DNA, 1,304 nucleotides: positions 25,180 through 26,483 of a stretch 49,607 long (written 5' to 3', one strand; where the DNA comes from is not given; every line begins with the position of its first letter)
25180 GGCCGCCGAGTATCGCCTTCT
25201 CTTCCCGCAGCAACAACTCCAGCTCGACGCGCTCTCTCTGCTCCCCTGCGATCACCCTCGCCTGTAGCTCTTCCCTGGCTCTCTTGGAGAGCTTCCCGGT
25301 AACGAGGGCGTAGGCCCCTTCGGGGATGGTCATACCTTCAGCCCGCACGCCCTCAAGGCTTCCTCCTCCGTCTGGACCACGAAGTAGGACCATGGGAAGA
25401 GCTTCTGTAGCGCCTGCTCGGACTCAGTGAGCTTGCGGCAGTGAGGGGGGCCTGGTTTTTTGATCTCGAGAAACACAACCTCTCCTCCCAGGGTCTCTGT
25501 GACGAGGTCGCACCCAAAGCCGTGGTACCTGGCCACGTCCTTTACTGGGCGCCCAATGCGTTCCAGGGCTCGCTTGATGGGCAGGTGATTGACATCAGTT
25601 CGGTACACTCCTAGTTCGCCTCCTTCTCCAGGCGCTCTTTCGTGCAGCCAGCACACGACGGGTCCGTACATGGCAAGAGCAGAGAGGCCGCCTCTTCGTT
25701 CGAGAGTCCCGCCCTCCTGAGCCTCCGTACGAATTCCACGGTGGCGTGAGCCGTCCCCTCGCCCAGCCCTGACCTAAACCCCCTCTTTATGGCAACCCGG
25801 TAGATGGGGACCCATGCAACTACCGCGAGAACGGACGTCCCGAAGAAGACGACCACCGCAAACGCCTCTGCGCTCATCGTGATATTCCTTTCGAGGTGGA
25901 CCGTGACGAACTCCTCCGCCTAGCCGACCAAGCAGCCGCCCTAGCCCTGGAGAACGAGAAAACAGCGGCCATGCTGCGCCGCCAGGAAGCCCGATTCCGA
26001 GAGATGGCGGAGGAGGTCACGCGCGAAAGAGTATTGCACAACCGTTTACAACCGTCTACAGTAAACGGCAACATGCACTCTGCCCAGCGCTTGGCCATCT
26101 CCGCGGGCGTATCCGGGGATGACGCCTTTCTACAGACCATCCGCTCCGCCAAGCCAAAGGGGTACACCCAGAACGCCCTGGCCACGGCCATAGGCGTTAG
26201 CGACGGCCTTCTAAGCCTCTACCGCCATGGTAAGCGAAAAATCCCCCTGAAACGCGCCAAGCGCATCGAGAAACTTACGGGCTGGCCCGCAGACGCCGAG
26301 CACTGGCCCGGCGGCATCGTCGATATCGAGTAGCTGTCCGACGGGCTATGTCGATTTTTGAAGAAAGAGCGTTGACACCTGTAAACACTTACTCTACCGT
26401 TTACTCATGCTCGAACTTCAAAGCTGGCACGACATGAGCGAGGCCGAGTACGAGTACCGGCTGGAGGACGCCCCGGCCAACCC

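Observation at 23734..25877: Leftward lysogeny-side operon coupling a VRR-NUC nuclease to an HTTM-like polytopic membrane protein and three small membrane or helical proteins: candidate undescribed prophage-encoded system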

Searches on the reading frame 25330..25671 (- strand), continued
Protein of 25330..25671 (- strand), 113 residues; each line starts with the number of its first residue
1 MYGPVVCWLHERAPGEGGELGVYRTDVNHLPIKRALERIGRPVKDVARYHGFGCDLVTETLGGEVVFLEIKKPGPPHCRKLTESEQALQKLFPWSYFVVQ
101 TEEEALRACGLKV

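Call 51: fold_search(model_id=the predicted structure, library=pdb)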
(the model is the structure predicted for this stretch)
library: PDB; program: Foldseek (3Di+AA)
matches with E <= 10: 249; with E <= 0.001: 0
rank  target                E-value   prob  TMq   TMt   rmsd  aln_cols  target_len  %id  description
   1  4qbn_A                1.0e-02  1.00  0.62  0.62   3.6        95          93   17  VRR_NUC domain (released 2014-09-10)
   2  4qbo                  2.5e-02  0.99  0.62  0.62   4.1        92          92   20  VRR_NUC domain (released 2014-09-10)
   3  4qbl_B                3.1e-02  0.98  0.59  0.47   5.3       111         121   13  VRR_NUC domain protein (released 2014-09-10)
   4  4qbl_E                3.8e-02  0.97  0.56  0.44   5.3       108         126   10  VRR_NUC domain protein (released 2014-09-10)
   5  4tkd_B                5.3e-02  0.97  0.52  0.43   3.9        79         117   16  Sulfolobus solfataricus HJC mutants (released 2015-08-12)
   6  4qbl_C                7.3e-02  0.93  0.56  0.45   5.4       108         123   13  VRR_NUC domain protein (released 2014-09-10)
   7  2eo0_A                7.8e-02  0.95  0.50  0.37   4.3        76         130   16  Crystal Structure of Holliday Junction Resolvase ST1444 (released 2007-10-02)
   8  3dnx                  9.5e-02  0.60  0.40  0.28   5.9        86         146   15  SPO1766 protein of unknown function from Silicibacter pomeroyi. (released 2008-09-02)
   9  4qbl_F                1.1e-01  0.80  0.53  0.43   5.8       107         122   13  VRR_NUC domain protein (released 2014-09-10)
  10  2vld_A                1.5e-01  0.23  0.37  0.20   7.9       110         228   14  crystal structure of a repair endonuclease from Pyrococcus abyssi (released 2009-05-19)
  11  4qbl_A                1.6e-01  0.85  0.59  0.47   5.2       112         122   12  VRR_NUC domain protein (released 2014-09-10)
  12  4tkd_C                1.6e-01  0.85  0.50  0.39   3.7        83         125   14  Sulfolobus solfataricus HJC mutants (released 2015-08-12)
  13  4qbl_D                2.0e-01  0.84  0.58  0.47   5.2       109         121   12  VRR_NUC domain protein (released 2014-09-10)
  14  5gke_A                2.1e-01  0.51  0.48  0.23   7.1       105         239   14  Structure of EndoMS-dsDNA1 complex (released 2016-11-02)
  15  2ost_B                3.1e-01  0.57  0.34  0.23   2.5        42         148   26  The structure of a bacterial homing endonuclease : I-Ssp6803I (released 2007-03-20)
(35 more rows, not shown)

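Call 52: find_encoding_contigs(protein=P0161, flank=5000, max_places=2)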
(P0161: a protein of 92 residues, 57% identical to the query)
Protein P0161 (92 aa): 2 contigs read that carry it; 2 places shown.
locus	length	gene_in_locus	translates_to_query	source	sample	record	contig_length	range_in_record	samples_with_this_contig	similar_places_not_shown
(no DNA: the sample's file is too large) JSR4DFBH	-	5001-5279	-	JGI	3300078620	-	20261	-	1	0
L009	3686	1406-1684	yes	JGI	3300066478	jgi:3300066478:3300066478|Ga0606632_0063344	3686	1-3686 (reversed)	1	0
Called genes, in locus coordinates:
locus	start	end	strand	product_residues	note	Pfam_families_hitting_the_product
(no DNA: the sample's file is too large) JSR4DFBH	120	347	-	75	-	-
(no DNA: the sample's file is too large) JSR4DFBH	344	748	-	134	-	-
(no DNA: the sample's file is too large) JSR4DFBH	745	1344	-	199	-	-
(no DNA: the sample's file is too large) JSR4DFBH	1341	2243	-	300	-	PF13479:AAA_24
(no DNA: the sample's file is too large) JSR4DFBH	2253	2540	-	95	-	-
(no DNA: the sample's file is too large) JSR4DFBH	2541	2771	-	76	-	-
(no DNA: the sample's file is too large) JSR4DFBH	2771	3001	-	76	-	-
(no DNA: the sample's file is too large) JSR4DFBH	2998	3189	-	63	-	-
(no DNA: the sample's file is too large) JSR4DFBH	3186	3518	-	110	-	-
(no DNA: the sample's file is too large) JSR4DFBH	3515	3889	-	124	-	-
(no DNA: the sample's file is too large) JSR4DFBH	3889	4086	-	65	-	-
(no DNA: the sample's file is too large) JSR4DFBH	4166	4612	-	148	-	-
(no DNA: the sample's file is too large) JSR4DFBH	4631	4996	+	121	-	-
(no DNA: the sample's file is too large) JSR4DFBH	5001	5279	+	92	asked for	-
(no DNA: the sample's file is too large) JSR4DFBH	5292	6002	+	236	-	-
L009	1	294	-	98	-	?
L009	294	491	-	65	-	-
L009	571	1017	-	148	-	-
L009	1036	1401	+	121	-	-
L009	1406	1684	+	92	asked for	-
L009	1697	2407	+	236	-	-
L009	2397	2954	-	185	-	-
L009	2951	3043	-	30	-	-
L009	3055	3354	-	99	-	-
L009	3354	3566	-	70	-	-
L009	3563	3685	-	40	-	?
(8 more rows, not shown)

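Call 53: find_encoding_contigs(protein=P0162, flank=5000, max_places=2)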
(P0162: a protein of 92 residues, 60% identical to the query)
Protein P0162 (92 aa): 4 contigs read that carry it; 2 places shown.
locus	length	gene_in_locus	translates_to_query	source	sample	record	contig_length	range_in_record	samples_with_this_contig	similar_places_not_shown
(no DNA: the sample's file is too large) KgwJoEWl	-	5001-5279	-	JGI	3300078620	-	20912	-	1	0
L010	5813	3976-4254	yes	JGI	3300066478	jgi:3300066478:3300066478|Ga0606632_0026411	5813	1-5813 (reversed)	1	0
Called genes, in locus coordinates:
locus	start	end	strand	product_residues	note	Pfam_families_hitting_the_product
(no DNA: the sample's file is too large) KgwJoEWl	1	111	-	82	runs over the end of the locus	-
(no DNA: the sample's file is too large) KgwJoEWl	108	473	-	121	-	-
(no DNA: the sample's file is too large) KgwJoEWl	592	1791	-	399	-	-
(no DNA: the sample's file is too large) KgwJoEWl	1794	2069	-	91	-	-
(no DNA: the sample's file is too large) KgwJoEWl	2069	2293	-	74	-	-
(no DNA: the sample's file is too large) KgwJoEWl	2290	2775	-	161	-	-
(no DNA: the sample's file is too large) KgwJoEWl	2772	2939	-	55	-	-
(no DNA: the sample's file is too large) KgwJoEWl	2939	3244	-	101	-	-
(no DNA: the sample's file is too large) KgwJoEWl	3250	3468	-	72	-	-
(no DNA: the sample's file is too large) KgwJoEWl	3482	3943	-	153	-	-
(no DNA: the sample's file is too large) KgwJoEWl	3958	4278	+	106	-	-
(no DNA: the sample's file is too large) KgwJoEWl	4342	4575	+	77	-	-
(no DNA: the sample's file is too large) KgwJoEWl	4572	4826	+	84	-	-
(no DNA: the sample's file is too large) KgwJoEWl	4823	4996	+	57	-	-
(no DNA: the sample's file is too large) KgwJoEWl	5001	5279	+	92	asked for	-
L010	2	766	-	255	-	?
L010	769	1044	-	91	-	-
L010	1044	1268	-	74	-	-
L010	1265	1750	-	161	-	-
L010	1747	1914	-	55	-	-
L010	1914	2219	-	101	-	-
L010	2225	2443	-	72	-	-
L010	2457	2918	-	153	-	-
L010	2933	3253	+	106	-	-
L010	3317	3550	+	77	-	-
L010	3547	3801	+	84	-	-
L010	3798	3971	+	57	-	-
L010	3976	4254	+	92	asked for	-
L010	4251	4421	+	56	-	-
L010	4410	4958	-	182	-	PF05257:CHAP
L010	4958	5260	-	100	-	-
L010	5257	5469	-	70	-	-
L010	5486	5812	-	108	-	?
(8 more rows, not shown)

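Call 54: find_encoding_contigs(protein=P0176, flank=5000, max_places=2)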
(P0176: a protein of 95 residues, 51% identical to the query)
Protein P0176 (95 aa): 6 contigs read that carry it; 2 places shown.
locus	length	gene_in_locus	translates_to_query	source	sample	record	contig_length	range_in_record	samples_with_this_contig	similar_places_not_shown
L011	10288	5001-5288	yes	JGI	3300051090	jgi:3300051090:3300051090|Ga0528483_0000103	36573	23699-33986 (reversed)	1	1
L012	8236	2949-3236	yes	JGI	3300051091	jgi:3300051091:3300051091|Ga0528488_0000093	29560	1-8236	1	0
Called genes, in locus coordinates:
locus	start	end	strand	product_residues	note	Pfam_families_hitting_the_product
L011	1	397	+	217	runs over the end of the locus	PF04404:ERF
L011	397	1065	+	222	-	PF12705:PDDEXK_1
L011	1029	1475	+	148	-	-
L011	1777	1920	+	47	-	-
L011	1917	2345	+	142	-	-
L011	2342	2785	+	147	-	PF01170:UPF0020 (faint), PF01555:N6_N4_Mtase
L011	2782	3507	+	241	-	-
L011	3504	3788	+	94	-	-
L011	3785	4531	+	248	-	PF07505:DUF5131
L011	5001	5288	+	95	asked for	-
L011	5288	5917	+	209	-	-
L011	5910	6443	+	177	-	-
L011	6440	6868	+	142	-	-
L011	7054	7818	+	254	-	-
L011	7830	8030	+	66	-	-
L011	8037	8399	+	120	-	-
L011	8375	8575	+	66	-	-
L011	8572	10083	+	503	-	-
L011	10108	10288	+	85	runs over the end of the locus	-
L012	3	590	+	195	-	?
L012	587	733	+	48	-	-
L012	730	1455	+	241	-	-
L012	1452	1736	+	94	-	-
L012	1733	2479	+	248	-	PF07505:DUF5131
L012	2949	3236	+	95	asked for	-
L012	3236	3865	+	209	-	-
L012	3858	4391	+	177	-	-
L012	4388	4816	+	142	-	-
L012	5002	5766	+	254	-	-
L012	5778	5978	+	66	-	-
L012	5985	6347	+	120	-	-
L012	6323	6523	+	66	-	-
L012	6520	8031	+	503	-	-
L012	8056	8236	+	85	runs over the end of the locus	-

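Call 59: search_protein_families(library=padloc, proteins=[window:25330-25608:-, L009:1697-2407:+, L009:1036-1401:+, L010:2933-3253:+, L010:3317-3550:+, L010:4251-4421:+], max_evalue=0.1)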
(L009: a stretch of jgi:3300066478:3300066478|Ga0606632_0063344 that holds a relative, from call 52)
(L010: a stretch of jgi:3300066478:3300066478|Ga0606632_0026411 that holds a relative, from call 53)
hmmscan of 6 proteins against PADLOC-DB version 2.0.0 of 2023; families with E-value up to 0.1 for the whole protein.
window:25330-25608:- (92 aa): 0 families

L009:1697-2407:+ (236 aa): 0 families

L009:1036-1401:+ (121 aa): 0 families

L010:2933-3253:+ (106 aa): 0 families

L010:3317-3550:+ (77 aa): 0 families

L010:4251-4421:+ (56 aa): 0 families

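Call 68: search_dna_similar(query=window:25330-25608:-, collection=phages, mode=protein, max_rows=25, max_evalue=0.01)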
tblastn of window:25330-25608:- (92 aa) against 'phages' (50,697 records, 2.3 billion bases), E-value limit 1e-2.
No match.

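Call 77: find_related_loci(query=A3, collection=metagenome_contigs, flank=5000)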
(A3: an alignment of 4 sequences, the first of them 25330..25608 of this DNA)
Query A3 (92 aa) in metagenome_contigs; peptide patterns used: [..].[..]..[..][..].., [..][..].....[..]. (x = any residue, [..] = any of these).
40 stretches matched a pattern, but none encodes a relative of the query by tblastn (E <= 1e-3).

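Call 78: find_encoding_contigs(protein=P0190, flank=5000, max_places=1)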
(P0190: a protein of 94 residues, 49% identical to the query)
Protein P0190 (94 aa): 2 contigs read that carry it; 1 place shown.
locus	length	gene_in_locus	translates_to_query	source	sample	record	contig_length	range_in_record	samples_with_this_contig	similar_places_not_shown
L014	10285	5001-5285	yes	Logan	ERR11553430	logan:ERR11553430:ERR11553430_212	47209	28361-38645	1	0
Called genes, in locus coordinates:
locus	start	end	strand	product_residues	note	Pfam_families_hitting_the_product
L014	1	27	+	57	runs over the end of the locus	-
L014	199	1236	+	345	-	PF00589:Phage_integrase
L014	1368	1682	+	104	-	-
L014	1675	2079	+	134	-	-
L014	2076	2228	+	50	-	-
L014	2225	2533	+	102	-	-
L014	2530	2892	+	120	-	-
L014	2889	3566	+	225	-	-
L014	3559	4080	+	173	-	-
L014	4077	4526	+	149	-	-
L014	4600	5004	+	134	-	-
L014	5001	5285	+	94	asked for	-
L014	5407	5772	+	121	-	-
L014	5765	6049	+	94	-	-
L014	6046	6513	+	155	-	-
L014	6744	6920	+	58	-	-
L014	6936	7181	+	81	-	-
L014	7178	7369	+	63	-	-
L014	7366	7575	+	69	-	-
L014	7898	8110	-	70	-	PF21983:NikA-like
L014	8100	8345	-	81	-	-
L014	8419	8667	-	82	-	-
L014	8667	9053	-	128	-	-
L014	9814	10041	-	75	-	-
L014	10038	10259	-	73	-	-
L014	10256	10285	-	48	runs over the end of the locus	-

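Call 79: find_encoding_contigs(protein=P0185, flank=5000, max_places=1)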
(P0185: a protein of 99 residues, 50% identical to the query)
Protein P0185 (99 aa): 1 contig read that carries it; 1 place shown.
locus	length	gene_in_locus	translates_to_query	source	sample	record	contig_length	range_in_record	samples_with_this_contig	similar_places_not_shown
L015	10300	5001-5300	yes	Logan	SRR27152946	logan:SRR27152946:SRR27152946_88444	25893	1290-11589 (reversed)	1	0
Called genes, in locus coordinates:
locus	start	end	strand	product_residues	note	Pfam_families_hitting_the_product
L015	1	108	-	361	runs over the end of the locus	PF00589:Phage_integrase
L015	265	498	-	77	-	-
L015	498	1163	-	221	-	PF12705:PDDEXK_1 (weak)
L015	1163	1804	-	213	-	PF04404:ERF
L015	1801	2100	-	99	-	-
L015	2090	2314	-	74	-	-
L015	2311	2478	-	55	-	-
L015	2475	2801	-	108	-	-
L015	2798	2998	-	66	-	-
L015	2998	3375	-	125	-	-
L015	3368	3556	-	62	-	-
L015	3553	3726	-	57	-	-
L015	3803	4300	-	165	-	-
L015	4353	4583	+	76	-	-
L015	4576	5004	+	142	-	-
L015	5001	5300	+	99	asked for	-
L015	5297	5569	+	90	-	-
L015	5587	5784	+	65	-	-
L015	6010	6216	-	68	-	-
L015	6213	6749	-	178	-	-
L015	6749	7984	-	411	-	-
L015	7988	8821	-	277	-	-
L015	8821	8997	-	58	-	-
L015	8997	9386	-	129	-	-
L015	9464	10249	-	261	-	-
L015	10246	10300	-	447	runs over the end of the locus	?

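Call 80: find_encoding_contigs(protein=P0195, flank=5000, max_places=1)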
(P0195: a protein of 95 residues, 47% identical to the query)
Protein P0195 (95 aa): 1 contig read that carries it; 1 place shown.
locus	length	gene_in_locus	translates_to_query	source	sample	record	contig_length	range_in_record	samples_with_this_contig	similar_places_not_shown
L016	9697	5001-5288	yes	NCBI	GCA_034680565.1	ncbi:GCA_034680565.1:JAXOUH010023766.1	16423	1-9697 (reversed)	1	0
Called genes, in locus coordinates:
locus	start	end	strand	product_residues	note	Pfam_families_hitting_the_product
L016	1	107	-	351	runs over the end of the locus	PF00589:Phage_integrase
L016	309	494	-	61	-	-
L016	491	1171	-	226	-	PF12705:PDDEXK_1 (weak)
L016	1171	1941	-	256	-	PF04404:ERF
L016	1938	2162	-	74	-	-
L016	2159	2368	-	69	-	-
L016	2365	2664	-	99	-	-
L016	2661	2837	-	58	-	-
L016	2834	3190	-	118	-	PF13392:HNH_3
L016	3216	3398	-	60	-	-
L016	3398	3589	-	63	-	-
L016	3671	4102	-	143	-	-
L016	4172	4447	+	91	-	-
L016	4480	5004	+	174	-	-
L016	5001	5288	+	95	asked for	-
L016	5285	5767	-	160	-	PF08291:Peptidase_M15_3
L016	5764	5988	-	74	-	-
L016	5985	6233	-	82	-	-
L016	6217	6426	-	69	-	-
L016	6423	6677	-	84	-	-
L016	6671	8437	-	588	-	PF21231:GH141_M (weak)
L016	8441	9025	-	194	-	-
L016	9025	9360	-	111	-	-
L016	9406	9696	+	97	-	?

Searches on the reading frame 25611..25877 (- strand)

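Call 4: search_protein_families(library=pfam, proteins=[window:25611-25877:-], max_evalue=1)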
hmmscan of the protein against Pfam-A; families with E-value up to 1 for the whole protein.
window:25611-25877:- (88 aa): 1 family
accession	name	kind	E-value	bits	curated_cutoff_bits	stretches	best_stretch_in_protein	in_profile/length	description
PF09278.17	MerR-DNA-bind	-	0.071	14.2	25.4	1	46-69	3-27/65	MerR, DNA binding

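Call 8: search_protein_families(library=phrogs, proteins=[window:25611-25877:-], max_evalue=0.1)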
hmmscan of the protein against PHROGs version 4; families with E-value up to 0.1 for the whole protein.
window:25611-25877:- (88 aa): 0 families

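Call 9: search_protein_families(library=ncbifam, proteins=[window:25611-25877:-], max_evalue=1)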
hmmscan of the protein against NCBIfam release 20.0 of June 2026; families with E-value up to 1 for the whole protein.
window:25611-25877:- (88 aa): 0 families

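Call 59: search_protein_families(library=padloc, proteins=[window:25611-25877:-], max_evalue=0.1)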
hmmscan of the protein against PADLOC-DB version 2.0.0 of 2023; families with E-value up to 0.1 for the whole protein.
window:25611-25877:- (88 aa): 0 families

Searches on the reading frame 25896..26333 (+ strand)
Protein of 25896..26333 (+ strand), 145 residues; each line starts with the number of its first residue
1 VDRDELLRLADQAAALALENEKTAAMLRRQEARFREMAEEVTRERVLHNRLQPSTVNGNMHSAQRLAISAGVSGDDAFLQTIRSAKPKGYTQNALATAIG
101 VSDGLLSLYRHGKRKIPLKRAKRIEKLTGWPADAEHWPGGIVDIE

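Call 4: search_protein_families(library=pfam, proteins=[window:25896-26333:+], max_evalue=1)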
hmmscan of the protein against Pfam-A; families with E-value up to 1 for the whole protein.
window:25896-26333:+ (145 aa): 6 families
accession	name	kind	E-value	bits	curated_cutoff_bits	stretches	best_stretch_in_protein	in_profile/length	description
PF01381.28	HTH_3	-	2e-06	28.1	23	1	86-129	6-49/55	Helix-turn-helix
PF15943.11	YdaS_toxin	-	0.00013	22.1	30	1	92-128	11-47/65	Bacterial toxin YdaS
PF14549.12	P22_Cro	-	0.006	16.8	30.2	1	92-129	12-46/60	DNA-binding transcriptional regulator Cro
PF13560.12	HTH_31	-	0.017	15.8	27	1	78-131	5-57/64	Helix-turn-helix domain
PF04187.18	Cofac_haem_bdg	-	0.052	14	27.7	1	6-69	148-210/213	Haem-binding uptake, Tiki superfamily, ChaN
PF07221.17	GlcNAc_2-epim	-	0.066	12.9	23.4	1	13-82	94-165/347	N-acylglucosamine 2-epimerase (GlcNAc 2-epimerase)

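Call 8: search_protein_families(library=phrogs, proteins=[window:25896-26333:+], max_evalue=0.1)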
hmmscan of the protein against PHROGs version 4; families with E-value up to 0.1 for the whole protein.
window:25896-26333:+ (145 aa): 12 families
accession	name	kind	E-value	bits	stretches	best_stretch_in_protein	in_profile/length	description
phrog_8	-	transcription regulation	3.4e-06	27.7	1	82-133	84-133/346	transcriptional regulator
phrog_35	-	transcription regulation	6.1e-06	27.4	1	80-130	76-126/181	transcriptional repressor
phrog_296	-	integration and excision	4.2e-05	23.4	1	79-130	230-279/626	DNA transposition protein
phrog_638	-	transcription regulation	0.00012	23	1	91-130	19-58/145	transcriptional regulator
phrog_1124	-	transcription regulation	0.00012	22.7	1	83-125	15-56/177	transcriptional regulator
phrog_409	-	transcription regulation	0.0012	20.4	1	89-129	25-62/127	transcriptional regulator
phrog_7241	-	transcription regulation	0.0024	18.9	1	77-133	64-118/122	transcriptional regulator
phrog_2439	-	transcription regulation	0.0036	17.2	1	86-133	17-64/367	transcriptional regulator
phrog_2328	-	transcription regulation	0.013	16.3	1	88-132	27-71/128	transcriptional repressor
phrog_1373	-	transcription regulation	0.018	16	1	86-132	73-119/166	transcriptional regulator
phrog_6831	-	transcription regulation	0.022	15.8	1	87-127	16-57/68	transcriptional regulator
phrog_6224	-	unknown function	0.033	15.4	1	77-112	30-65/76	-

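Call 9: search_protein_families(library=ncbifam, proteins=[window:25896-26333:+], max_evalue=1)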
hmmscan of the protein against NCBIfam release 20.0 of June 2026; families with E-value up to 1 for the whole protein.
window:25896-26333:+ (145 aa): 3 families
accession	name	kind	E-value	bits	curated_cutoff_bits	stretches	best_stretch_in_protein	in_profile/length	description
NF047948.1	male_kill_WMK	equivalog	0.003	17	300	1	82-124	10-53/300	WO male-killing family protein Wmk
NF041951.1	phage_RstR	subfamily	0.018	15.3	80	1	85-125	11-51/108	RstR family transcriptional repressor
TIGR00270.2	TIGR00270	equivalog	0.04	13.7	110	1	74-127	72-126/159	multiprotein bridging factor aMBF1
